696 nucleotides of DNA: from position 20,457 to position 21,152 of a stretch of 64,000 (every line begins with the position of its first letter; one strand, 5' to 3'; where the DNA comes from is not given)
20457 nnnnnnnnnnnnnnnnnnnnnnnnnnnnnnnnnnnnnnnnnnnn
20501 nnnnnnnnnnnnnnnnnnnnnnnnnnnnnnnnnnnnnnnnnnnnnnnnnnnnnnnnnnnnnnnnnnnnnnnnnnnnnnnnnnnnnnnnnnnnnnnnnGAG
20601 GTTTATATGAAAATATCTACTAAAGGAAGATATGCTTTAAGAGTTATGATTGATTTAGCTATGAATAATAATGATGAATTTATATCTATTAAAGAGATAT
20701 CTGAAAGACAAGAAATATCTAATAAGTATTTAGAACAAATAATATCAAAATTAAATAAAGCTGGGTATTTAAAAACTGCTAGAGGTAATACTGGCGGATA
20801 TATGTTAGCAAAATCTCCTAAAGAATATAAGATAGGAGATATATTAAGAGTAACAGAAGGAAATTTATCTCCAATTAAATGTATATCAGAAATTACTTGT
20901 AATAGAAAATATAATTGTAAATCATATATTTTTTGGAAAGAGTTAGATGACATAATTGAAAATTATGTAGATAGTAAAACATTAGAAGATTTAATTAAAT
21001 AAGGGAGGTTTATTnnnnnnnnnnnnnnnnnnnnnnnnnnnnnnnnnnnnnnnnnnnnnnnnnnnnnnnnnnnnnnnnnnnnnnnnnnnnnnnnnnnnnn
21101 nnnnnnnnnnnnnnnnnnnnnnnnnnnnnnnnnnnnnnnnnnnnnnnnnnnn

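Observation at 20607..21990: Decayed isc operon: intact IscR-type Rrf2 regulator next to an iscS-iscU fusion remnant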

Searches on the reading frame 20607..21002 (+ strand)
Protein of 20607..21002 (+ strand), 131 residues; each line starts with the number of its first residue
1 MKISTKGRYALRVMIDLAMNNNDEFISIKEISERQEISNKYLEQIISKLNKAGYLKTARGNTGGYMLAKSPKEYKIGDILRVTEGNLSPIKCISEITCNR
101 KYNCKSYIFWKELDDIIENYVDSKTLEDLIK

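Call 7: search_protein_families(library=pfam, proteins=[window:20607-21002:+], max_evalue=0.01)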
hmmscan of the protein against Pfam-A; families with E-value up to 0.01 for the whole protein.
window:20607-21002:+ (131 aa): 8 families
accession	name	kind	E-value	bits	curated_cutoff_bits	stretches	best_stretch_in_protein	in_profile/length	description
PF02082.26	Rrf2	-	3.1e-38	131.3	30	1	3-131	1-131/132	Iron-dependent Transcriptional regulator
PF25051.1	WHD_MCM8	-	0.00036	20.9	26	0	26-55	39-68/80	MCM8 winged helix domain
PF15977.11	HTH_46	-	0.00037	20.9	29.3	1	8-61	6-59/68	Winged helix-turn-helix DNA binding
PF21984.2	DnaD_N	-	0.002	18.7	27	1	18-62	28-72/101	DnaD N-terminal domain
PF08279.18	HTH_11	-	0.0025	18.1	25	1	20-65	10-54/55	HTH domain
PF13412.12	HTH_24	-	0.0026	17.7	21.9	1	23-56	15-48/48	Winged helix-turn-helix DNA-binding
PF21100.3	MCM_C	-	0.0029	17.8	27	1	13-59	10-57/64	MCM protein C-terminal winged helix-turn-helix domain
PF13601.12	HTH_34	-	0.0074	16.9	27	0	12-61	4-50/80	Winged helix DNA-binding domain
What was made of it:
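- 20607..21002 (+): Intact Rrf2-family, IscR-like regulator of 131 aa with Cys92, Cys98 and Cys104. PF02082 E=3e-38 (call 7).
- Checked: Regulator: Rrf2 at 20607-21002 matches Pfam PF02082 (E=3e-38, call 7).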

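Call 10: find_encoding_contigs(protein=window:20607-21002:+, flank=6000, max_places=8)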
Protein window:20607-21002:+ (131 aa): 2 contigs read that carry it; 1 place shown.
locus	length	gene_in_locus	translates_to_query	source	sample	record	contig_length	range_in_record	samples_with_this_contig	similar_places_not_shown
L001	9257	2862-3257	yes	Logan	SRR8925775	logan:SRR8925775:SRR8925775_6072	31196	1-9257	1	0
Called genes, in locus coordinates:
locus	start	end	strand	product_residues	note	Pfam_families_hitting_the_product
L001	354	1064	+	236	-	PF01177:Asp_Glu_race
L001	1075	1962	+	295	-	PF02661:Fic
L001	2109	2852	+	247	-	PF00106:adh_short, PF01073:3Beta_HSD (weak), PF01370:Epimerase (weak), PF02719:Polysacc_synt_2 (weak), PF08659:KR, PF23441:SDR, PF13561:adh_short_C2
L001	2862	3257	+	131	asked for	PF02082:Rrf2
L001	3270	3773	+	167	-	-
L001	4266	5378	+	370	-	-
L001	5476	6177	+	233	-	PF01255:Prenyltransf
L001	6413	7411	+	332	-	-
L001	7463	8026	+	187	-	-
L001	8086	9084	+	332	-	-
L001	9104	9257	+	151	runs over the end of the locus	-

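Call 13: find_related_loci(query=window:20607-21002:+, collection=genome_contigs, flank=6000)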
Query window:20607-21002:+ (131 aa) in genome_contigs; peptide patterns used: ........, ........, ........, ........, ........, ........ (x = any residue, [..] = any of these).
266 stretches matched a pattern; 23 encode a relative of the query (tblastn E <= 1e-3); 23 distinct loci.
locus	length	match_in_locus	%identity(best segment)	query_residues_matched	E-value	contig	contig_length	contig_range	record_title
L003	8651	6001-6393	70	1-131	3e-62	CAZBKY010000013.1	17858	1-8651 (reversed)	MAG TPA_asm: uncultured Muribaculaceae bacterium isolate SRP192927_co5_754 genome assembly, contig: NODE_4213_length_178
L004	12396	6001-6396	73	1-131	2e-62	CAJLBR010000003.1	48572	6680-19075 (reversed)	MAG TPA_asm: uncultured Clostridium sp. isolate SRR5519174-bin.8 genome assembly, contig: NODE_333_length_48572_cov_5.78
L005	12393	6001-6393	71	1-131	3e-61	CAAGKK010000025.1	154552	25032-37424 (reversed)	MAG TPA_asm: Clostridia bacterium, isolate HGM13634, WGS project CAAGKK010000000 data, contig: SRS476302_106_k119_146535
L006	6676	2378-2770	68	1-131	5e-57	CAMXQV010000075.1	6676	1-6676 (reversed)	MAG TPA_asm: uncultured Clostridium sp. isolate SRR14920969_bin.33_metawrap_v1.3_MAG genome assembly, contig: NODE.5858_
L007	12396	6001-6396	64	1-131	5e-57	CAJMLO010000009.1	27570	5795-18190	TPA_asm: uncultured bacterium isolate ERR1430524-bin.35 genome assembly, contig: NODE_1130_length_27570_cov_10.967000, w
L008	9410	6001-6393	67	1-131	2e-56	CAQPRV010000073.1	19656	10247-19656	MAG TPA_asm: uncultured Clostridia bacterium isolate MGBC161478 genome assembly, contig: MGBC161478.73, whole genome sho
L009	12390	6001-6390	71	3-131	2e-56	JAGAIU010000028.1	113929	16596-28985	MAG: Clostridia bacterium isolate RGIG8481 Water_deer_Cecum-1__c113380, whole genome shotgun sequence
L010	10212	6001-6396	63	1-131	2e-56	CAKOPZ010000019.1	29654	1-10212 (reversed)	MAG: uncultured Clostridia bacterium isolate REFINED_METABAT215_TOP10_CONTIGS_1500_ASSEMBLY_K77_MERGED__Hadza_MoBio_C-RE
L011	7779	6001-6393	68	1-130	3e-56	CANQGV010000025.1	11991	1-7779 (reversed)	MAG: uncultured Clostridia bacterium isolate Lapin-026__bin73 genome assembly, contig: Lapin-026__NODE_6606_length_11991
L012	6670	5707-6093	67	1-128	7e-55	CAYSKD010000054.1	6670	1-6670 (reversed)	MAG TPA_asm: uncultured Clostridium sp. isolate SRP222994_co1_422 genome assembly, contig: NODE_23243_length_6670_cov_3.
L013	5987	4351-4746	67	1-131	7e-55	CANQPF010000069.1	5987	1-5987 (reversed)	MAG: uncultured Clostridia bacterium isolate Lapin-012__bin14 genome assembly, contig: Lapin-012__NODE_12845_length_5987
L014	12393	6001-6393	65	1-130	6e-53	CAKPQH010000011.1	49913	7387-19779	MAG: uncultured Clostridia bacterium isolate REFINED_METABAT215_TOP10_CONTIGS_1500_ASSEMBLY_K77_MERGED__Hadza_PheChl_Fib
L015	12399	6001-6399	58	1-131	5e-49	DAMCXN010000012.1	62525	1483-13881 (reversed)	MAG TPA_asm: Aminipila sp. isolate CTOTU50175 NODE_118_length_62525_cov_3.162478, whole genome shotgun sequence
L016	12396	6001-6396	55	1-130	4e-47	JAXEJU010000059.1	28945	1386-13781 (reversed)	MAG: Eubacterium sp. isolate SUG2712 k141_2005390, whole genome shotgun sequence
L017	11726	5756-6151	61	1-130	7e-47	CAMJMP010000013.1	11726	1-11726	MAG: uncultured Tenericutes bacterium isolate SRR12081299_bin.26_metaWRAP_v1.3_MAG genome assembly, contig: ERZ12289776.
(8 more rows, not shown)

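Call 18: search_protein_families(library=ncbifam, proteins=[window:20607-21002:+], max_evalue=0.01)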
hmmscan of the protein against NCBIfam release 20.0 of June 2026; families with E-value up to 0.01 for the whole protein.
window:20607-21002:+ (131 aa): 9 families
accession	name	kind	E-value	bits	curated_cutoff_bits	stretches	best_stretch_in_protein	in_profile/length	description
TIGR00738.1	rrf2_super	superfamily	4.7e-41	139.8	73.3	1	1-131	1-132/132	Rrf2 family transcriptional regulator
TIGR02010.1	IscR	equivalog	1.3e-36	125.4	207.55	1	1-130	1-130/135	Fe-S cluster assembly transcriptional regulator IscR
NF047409.1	Cys_reg_CymR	equivalog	7.1e-36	123.4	195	1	1-131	1-125/139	cysteine metabolism transcriptional regulator CymR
NF008110.0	PRK10857.1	equivalog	2.6e-27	95.6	275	1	1-130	1-130/164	Fe-S cluster assembly transcriptional regulator IscR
NF008240.0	PRK11014.1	equivalog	8.4e-17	61.5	182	1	4-131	4-129/141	nitric oxide-sensing transcriptional repressor NsrR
TIGR02944.1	suf_reg_Xantho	equivalog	1.5e-16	60.9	110.65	1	1-129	2-130/130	SUF system Fe-S cluster assembly regulator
NF008886.0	PRK11920.1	equivalog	2.4e-16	59.8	193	1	1-99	1-100/153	iron-responsive transcriptional regulator RirA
NF041852.1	trans_reg_HypR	equivalog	6e-07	29.5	180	1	10-86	8-83/139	redox-sensitive transcriptional regulator HypR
TIGR01889.1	Staph_reg_Sar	paralog_domain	0.00089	19.5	62.6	1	19-59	37-77/109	staphylococcal accessory regulator family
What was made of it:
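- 20607..21002 (+): It scores below the NCBIfam IscR and CymR equivalog cut-offs (call 18).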

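Call 37: find_homologous_proteins(query=window:20607-21002:+, max_evalue=1e-30)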
Query window:20607-21002:+ (131 aa): 6850 proteins with E <= 1e-30 among 8000 candidates; the best 120 are listed.
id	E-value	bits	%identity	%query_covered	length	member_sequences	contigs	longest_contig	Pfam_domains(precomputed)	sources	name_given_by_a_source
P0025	1.9e-79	282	100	100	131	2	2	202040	PF02082.27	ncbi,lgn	-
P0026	1.2e-64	234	83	100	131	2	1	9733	PF02082.27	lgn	-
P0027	1.3e-64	234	84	100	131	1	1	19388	PF02082.27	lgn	-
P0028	2.1e-64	233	83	100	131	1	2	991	PF02082.27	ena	-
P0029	3.7e-64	232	83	100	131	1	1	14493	PF02082.27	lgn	-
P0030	7.6e-60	218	77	100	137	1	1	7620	PF02082.27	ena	-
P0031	3.2e-59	216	76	100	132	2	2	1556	PF02082.27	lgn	-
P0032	3.3e-59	216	75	100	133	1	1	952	PF02082.27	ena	-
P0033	6.0e-59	215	77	100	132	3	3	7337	PF02082.27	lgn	-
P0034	6.8e-59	215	76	100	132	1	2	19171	PF02082.27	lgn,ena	-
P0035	7.2e-59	215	76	100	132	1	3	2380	PF02082.27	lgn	-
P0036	8.0e-59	215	74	100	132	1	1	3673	PF02082.27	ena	-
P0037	8.8e-59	215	77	100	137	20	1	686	PF02082.27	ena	-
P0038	9.4e-59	215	76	100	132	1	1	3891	PF02082.27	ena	-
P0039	1.1e-58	215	77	100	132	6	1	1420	PF02082.27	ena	-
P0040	2.0e-58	214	75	100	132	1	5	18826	PF02082.27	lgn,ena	-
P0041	2.2e-58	214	75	100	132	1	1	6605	PF15977.12,PF02082.27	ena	-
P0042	2.4e-58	213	75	100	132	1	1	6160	PF02082.27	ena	-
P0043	3.6e-58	213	76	100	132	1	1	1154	PF02082.27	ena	-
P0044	4.2e-58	213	76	100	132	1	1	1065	PF02082.27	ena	-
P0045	4.2e-58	213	74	99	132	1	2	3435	PF02082.27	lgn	-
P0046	4.5e-58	213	75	100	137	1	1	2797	PF02082.27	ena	-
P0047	5.6e-58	212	74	100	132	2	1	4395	PF02082.27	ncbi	-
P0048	5.9e-58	212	74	100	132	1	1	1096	PF02082.27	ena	-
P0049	6.0e-58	212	75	100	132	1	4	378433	PF02082.27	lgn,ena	-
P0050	6.6e-58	212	75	100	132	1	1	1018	PF02082.27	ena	-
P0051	6.7e-58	212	74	100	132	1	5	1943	PF02082.27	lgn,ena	-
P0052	6.8e-58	212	74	100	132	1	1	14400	PF02082.27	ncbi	-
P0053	6.9e-58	212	74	100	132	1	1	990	PF02082.27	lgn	-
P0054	9.0e-58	212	74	100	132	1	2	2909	PF02082.27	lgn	-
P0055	9.0e-58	212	74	100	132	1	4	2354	PF02082.27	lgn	-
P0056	9.1e-58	212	75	100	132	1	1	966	PF02082.27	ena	-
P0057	9.3e-58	212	75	100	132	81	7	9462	PF02082.27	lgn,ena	-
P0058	9.7e-58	211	74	100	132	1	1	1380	PF02082.27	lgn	-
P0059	1.0e-57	211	75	100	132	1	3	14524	PF02082.27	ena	-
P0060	1.1e-57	211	76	100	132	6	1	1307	PF02082.27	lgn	-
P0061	1.1e-57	211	75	100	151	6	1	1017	PF02082.27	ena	-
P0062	1.2e-57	211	75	100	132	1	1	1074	PF02082.27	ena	-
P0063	1.4e-57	211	75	100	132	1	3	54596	PF02082.27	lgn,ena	-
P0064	1.4e-57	211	74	100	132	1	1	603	PF02082.27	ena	-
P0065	1.5e-57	211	75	100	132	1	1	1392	PF02082.27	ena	-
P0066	1.7e-57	211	73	100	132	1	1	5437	PF02082.27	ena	-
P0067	1.7e-57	211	73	100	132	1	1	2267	PF02082.27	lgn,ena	-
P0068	1.7e-57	211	73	100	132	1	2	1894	PF02082.27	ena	-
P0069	1.7e-57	211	76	100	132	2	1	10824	PF02082.27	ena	-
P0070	1.8e-57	211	73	100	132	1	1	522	PF02082.27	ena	-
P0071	1.8e-57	211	75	100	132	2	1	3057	PF02082.27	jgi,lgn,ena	-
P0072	1.8e-57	211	75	100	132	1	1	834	PF02082.27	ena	-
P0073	1.9e-57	211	74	100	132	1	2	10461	PF02082.27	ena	-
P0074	2.3e-57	210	75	100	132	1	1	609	PF02082.27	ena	-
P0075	2.3e-57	210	73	100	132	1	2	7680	PF02082.27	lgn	-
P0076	2.6e-57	210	76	99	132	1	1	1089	PF02082.27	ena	-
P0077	3.0e-57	210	74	100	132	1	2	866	PF02082.27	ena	-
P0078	3.1e-57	210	73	100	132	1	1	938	PF02082.27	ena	-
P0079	3.3e-57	210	75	100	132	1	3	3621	PF02082.27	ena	-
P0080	3.3e-57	210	74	100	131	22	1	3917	PF02082.27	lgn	-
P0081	3.7e-57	210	74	100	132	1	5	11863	PF02082.27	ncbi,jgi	jgi:Rrf2 family protein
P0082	3.7e-57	210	73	100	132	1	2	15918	PF02082.27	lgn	-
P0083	4.3e-57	209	74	100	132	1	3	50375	PF02082.27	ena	-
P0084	5.3e-57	209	73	100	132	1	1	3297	PF02082.27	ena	-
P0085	5.4e-57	209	74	100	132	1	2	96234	PF02082.27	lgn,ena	-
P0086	6.2e-57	209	73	100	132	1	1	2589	PF02082.27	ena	-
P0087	6.2e-57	209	74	100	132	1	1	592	PF02082.27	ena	-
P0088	7.1e-57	209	74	100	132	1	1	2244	PF02082.27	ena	-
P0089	7.4e-57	209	73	100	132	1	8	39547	PF02082.27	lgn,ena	-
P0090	7.5e-57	209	73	100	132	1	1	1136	PF02082.27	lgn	-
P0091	7.7e-57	209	75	100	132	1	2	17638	PF02082.27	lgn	-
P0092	7.9e-57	209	73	100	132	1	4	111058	PF02082.27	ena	-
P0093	8.2e-57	208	73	100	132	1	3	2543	PF02082.27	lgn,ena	-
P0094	8.5e-57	208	73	100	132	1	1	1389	PF02082.27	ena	-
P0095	1.0e-56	208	73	100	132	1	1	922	PF02082.27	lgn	-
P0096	1.1e-56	208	74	100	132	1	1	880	PF02082.27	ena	-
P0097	1.1e-56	208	73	100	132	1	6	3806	PF02082.27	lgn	-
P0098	1.1e-56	208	73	100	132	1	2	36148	PF02082.27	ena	-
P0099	1.2e-56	208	73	100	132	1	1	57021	PF02082.27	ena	-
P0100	1.2e-56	208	73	100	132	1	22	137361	PF02082.27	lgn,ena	-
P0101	1.2e-56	208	73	100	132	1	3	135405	PF02082.27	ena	-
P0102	1.3e-56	208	73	100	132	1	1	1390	PF02082.27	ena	-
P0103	1.5e-56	208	73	100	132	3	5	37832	PF02082.27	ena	-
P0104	1.5e-56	208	73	100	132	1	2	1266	PF02082.27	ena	-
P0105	1.5e-56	208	74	100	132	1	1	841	PF02082.27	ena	-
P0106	1.6e-56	208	73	100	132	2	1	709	PF02082.27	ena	-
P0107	1.6e-56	207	73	100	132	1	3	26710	PF02082.27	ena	-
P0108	1.9e-56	207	73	100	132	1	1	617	PF02082.27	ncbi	-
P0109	1.9e-56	207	74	100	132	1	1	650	PF02082.27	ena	-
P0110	2.0e-56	207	73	100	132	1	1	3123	PF02082.27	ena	-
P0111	2.2e-56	207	73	100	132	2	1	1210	PF02082.27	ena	-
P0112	2.4e-56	207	72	100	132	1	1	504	PF02082.27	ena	-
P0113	2.4e-56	207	74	100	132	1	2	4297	PF02082.27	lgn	-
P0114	2.5e-56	207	74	100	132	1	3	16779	PF02082.27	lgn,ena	-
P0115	2.5e-56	207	73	100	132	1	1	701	PF02082.27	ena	-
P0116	2.7e-56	207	75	100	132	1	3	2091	PF02082.27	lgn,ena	-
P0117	2.7e-56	207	73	100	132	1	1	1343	PF02082.27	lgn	-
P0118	2.9e-56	207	72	100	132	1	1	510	PF02082.27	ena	-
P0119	3.0e-56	207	73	100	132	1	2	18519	PF02082.27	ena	-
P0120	3.1e-56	207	72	100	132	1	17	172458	PF02082.27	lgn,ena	-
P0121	3.5e-56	206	73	100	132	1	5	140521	PF02082.27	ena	-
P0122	4.1e-56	206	74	99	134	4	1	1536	PF02082.27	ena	-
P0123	4.2e-56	206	73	100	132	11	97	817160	PF02082.27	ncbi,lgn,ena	-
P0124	4.5e-56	206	73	100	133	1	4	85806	PF02082.27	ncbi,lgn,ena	-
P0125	4.5e-56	206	73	100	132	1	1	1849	PF02082.27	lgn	-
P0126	5.6e-56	206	72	100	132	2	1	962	PF02082.27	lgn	-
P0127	6.1e-56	206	73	99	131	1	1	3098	PF02082.27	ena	-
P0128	6.4e-56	206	73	100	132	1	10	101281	PF02082.27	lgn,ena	-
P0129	6.5e-56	206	73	100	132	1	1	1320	PF02082.27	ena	-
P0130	6.8e-56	206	73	100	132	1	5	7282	PF02082.27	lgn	-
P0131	6.8e-56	205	73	99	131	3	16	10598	PF02082.27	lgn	-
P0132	7.1e-56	205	73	99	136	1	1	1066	PF02082.27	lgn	-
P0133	7.2e-56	205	74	100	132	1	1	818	PF02082.27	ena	-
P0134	7.4e-56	205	73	99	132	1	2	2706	PF02082.27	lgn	-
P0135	7.8e-56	205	74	100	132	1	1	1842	PF02082.27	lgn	-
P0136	8.1e-56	205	72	100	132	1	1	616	PF02082.27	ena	-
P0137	8.6e-56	205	73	100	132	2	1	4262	PF02082.27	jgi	-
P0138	8.8e-56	205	72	100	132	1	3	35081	PF02082.27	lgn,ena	-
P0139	9.0e-56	205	73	100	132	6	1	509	PF02082.27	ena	-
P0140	9.0e-56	205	70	100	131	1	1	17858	PF02082.27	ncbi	-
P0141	9.5e-56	205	73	100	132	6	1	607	PF02082.27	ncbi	-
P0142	1.2e-55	205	73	100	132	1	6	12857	PF02082.27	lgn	-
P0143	1.2e-55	205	73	100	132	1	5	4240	PF02082.27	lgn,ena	-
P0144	1.5e-55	204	72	100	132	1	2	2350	PF02082.27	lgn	-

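Call 38: find_encoding_contigs(protein=P0027, flank=7000, max_places=3)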
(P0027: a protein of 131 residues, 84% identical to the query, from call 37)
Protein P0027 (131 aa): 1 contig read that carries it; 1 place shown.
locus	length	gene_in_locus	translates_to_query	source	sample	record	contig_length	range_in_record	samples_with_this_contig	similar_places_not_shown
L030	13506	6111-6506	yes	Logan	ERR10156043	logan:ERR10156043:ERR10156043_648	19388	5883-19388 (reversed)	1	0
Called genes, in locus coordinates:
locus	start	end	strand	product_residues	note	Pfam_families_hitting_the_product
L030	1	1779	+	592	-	?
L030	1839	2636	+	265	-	PF01148:CTP_transf_1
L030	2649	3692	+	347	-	PF02163:Peptidase_M50, PF00595:PDZ (weak)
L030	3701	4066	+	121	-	-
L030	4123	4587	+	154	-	PF01966:HD (weak)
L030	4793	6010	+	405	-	-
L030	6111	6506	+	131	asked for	PF02082:Rrf2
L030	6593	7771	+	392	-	PF00266:Aminotran_5, PF01212:Beta_elim_lyase, PF01041:DegT_DnrJ_EryC1 (weak)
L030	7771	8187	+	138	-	PF01592:NifU_N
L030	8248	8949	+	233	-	PF01255:Prenyltransf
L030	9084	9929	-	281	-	PF18754:Nmad3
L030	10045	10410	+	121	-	PF02498:Bro-N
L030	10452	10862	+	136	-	-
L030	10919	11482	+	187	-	-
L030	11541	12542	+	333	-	-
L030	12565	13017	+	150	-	-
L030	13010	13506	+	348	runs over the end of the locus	PF16286:DUF4932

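Call 39: find_encoding_contigs(protein=P0029, flank=7000, max_places=3)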
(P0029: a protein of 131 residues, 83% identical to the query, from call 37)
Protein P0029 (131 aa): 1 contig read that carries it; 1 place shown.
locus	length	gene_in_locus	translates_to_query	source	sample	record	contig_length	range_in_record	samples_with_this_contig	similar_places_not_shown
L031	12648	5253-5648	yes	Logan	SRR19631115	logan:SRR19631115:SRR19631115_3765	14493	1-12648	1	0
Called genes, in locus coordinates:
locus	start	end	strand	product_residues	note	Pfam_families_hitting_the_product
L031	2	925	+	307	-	?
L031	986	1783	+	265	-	PF01148:CTP_transf_1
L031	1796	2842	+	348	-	PF02163:Peptidase_M50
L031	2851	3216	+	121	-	-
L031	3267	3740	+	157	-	PF01966:HD (weak)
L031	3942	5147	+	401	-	-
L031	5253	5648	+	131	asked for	PF02082:Rrf2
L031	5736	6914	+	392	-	PF00266:Aminotran_5, PF01212:Beta_elim_lyase (weak), PF01041:DegT_DnrJ_EryC1 (weak)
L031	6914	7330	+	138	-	PF01592:NifU_N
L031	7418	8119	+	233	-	PF01255:Prenyltransf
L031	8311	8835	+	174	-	-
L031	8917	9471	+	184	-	-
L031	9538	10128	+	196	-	-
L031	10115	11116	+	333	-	-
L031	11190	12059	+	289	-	PF02811:PHP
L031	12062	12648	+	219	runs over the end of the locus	PF04892:VanZ-LLP1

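Call 40: find_encoding_contigs(protein=P0026, flank=7000, max_places=3)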
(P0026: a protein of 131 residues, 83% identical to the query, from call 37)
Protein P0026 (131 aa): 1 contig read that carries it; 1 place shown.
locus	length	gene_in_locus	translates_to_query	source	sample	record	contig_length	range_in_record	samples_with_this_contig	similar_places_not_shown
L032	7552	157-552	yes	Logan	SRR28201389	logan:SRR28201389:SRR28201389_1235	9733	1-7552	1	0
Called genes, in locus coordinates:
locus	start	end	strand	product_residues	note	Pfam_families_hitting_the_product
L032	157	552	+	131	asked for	PF02082:Rrf2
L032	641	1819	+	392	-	PF00266:Aminotran_5, PF01053:Cys_Met_Meta_PP (faint), PF01212:Beta_elim_lyase, PF01041:DegT_DnrJ_EryC1 (weak)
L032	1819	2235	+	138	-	PF01592:NifU_N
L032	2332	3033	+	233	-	PF01255:Prenyltransf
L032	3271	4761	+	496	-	-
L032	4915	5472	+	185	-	-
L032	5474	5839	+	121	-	-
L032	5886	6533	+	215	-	PF04892:VanZ-LLP1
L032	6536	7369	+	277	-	PF01171:ATP_bind_3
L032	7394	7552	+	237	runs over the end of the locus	PF00005:ABC_tran, PF13304:AAA_21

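Call 45: list_cluster_members(proteins=[window:20607-20999:+, window:21015-21515:+, window:22011-23120:+])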
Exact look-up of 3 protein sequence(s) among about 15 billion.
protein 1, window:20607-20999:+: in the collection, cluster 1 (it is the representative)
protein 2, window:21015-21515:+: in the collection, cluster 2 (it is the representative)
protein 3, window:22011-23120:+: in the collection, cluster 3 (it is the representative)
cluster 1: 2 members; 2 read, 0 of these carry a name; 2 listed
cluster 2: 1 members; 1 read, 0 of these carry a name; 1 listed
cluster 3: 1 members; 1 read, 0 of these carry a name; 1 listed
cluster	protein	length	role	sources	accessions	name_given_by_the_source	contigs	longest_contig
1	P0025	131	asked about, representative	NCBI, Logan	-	-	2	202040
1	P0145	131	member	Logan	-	-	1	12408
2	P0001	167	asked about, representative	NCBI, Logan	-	-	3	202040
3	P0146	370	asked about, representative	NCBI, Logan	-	-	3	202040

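Call 47: find_encoding_contigs(protein=P0145, flank=8000, max_places=3)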
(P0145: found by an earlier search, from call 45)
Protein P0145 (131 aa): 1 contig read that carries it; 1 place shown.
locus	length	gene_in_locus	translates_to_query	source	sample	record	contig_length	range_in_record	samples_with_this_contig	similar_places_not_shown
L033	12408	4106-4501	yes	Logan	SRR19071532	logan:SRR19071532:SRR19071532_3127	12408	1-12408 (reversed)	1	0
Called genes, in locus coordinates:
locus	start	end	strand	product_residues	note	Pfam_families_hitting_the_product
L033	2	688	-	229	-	?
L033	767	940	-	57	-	-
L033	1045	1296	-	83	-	-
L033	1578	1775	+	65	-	PF12728:HTH_17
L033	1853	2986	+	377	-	PF00589:Phage_integrase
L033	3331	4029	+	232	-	PF01113:DapB_N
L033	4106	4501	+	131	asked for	PF02082:Rrf2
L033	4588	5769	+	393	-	PF00266:Aminotran_5, PF01212:Beta_elim_lyase, PF01041:DegT_DnrJ_EryC1 (weak)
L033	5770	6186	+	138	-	PF01592:NifU_N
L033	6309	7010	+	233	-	PF01255:Prenyltransf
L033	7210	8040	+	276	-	PF02498:Bro-N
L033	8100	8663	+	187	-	-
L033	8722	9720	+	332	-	-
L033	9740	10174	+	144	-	-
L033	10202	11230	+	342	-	PF16286:DUF4932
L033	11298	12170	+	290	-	PF02811:PHP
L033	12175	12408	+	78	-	?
